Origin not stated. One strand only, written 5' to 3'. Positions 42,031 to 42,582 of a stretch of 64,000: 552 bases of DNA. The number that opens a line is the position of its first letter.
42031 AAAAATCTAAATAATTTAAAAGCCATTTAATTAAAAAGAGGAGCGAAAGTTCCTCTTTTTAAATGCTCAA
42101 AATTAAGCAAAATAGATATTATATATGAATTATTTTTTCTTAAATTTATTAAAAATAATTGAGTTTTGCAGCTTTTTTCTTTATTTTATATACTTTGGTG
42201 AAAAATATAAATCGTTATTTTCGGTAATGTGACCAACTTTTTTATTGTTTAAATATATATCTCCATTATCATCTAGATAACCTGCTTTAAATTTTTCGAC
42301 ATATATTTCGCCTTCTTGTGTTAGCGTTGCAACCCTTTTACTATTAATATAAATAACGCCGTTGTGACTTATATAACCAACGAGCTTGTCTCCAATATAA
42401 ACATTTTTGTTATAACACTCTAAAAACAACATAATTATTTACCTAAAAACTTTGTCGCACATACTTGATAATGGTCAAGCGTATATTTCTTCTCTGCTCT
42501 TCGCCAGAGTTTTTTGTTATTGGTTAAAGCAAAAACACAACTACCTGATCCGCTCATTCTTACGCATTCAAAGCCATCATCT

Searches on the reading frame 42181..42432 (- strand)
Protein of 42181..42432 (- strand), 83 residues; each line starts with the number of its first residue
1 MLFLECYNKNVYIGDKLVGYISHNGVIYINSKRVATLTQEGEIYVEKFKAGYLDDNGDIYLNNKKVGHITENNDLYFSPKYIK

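Call 50: find_encoding_contigs(protein=window:42181-42432:-, flank=10000, max_places=10)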
Protein window:42181-42432:- (83 aa): 10 contigs read that carry it; 3 places shown.
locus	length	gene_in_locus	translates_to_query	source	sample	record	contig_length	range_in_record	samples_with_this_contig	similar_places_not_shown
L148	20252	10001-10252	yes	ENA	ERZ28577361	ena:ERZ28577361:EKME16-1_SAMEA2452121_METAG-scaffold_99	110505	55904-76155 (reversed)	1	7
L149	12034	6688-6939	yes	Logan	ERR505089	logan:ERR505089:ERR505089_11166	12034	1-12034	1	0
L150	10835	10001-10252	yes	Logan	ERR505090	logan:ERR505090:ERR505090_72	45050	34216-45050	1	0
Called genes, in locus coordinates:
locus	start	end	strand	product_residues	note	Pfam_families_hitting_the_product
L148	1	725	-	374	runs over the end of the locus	PF00712:DNA_pol3_beta, PF02767:DNA_pol3_beta_2, PF02768:DNA_pol3_beta_3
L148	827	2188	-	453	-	PF00308:Bac_DnaA, PF01695:IstB_IS21 (weak), PF00004:AAA (weak), PF08299:Bac_DnaA_C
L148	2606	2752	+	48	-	PF00468:Ribosomal_L34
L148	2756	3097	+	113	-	PF00825:Ribonuclease_P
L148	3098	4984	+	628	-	PF02096:60KD_IMP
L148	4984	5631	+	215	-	PF13083:KH_KhpA-B (faint), PF14804:Jag_N, PF01424:R3H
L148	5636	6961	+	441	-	PF10396:TrmE_N, PF00350:Dynamin_N (faint), PF12631:MnmE_helical, PF01926:MMR_HSR1, PF02421:FeoB_N, PF04548:AIG1 (weak)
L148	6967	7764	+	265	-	PF01026:TatD_DNase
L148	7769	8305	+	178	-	PF01751:Toprim, PF13331:DUF4093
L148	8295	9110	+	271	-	PF00398:RrnaAD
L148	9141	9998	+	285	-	PF00288:GHMP_kinases_N, PF08544:GHMP_kinases_C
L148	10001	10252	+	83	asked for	-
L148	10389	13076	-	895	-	PF01326:PPDK_N, PF00391:PEP-utilizers, PF02896:PEP-utilizers_C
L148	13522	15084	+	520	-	PF00370:FGGY_N, PF02782:FGGY_C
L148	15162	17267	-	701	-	PF00664:ABC_membrane, PF00005:ABC_tran (weak), PF02463:SMC_N (faint), PF00005:ABC_tran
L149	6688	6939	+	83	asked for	-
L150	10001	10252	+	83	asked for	-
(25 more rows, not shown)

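Call 68: search_protein_families(library=pfam, proteins=[window:42181-42432:-], max_evalue=0.01)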
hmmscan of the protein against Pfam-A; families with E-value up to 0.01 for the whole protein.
window:42181-42432:- (83 aa): 1 family
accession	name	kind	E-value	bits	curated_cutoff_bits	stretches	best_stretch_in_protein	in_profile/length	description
PF13657.11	Couple_hipA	-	0.0073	17.2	22.5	0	58-75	2-19/99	HipA N-terminal domain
